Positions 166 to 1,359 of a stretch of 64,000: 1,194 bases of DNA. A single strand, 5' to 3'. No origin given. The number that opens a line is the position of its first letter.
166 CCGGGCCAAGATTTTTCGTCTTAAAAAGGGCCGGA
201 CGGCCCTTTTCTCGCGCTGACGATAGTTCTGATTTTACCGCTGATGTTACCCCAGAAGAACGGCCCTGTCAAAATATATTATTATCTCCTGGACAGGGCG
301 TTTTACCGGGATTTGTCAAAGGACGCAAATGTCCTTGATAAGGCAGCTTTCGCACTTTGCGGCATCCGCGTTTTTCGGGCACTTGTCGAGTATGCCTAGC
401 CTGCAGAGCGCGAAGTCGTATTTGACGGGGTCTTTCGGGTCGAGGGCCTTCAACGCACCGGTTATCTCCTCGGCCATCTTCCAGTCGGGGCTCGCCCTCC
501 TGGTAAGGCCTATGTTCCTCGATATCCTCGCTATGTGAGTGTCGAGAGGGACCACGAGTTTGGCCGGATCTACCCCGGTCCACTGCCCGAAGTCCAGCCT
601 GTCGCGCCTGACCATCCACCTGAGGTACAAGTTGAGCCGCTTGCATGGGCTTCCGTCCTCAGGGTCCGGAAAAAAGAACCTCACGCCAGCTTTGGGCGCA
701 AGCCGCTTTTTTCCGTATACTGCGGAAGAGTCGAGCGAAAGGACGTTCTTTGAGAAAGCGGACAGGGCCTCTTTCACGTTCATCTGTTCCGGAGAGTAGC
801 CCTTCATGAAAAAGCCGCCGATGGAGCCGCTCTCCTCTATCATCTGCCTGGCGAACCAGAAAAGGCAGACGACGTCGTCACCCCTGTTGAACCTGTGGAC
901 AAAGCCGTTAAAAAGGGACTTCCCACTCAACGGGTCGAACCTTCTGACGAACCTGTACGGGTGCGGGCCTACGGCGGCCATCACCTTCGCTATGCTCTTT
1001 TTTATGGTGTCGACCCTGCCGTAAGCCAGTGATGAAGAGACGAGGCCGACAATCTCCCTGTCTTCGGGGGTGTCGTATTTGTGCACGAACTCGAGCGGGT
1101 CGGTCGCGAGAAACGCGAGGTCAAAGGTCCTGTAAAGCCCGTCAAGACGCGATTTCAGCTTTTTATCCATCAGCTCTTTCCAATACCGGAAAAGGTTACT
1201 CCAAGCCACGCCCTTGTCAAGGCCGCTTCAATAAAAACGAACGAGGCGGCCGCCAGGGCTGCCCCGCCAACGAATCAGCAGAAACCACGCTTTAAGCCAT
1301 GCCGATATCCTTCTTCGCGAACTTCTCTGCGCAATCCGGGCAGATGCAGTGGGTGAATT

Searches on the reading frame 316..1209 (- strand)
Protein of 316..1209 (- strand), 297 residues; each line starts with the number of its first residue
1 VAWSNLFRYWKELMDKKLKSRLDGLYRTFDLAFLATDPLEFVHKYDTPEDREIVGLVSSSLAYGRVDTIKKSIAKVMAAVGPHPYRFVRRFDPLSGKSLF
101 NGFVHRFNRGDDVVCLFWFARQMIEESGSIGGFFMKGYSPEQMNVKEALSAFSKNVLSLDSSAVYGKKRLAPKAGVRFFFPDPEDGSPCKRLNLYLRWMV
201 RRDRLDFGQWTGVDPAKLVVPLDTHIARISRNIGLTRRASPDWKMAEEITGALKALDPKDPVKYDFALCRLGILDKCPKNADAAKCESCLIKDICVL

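Call 50: search_protein_families(library=pfam, proteins=[window:316-1209:-], max_evalue=0.001)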
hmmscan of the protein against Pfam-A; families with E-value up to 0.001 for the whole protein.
window:316-1209:- (297 aa): 1 family
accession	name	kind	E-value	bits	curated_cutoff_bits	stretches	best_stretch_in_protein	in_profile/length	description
PF09674.15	DUF2400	-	1.5e-75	254.5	25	1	37-273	1-224/225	Protein of unknown function (DUF2400)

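Call 70: find_encoding_contigs(protein=window:316-1209:-, flank=10000, max_places=2)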
Protein window:316-1209:- (297 aa): no gene with exactly this product is on record in the collection.
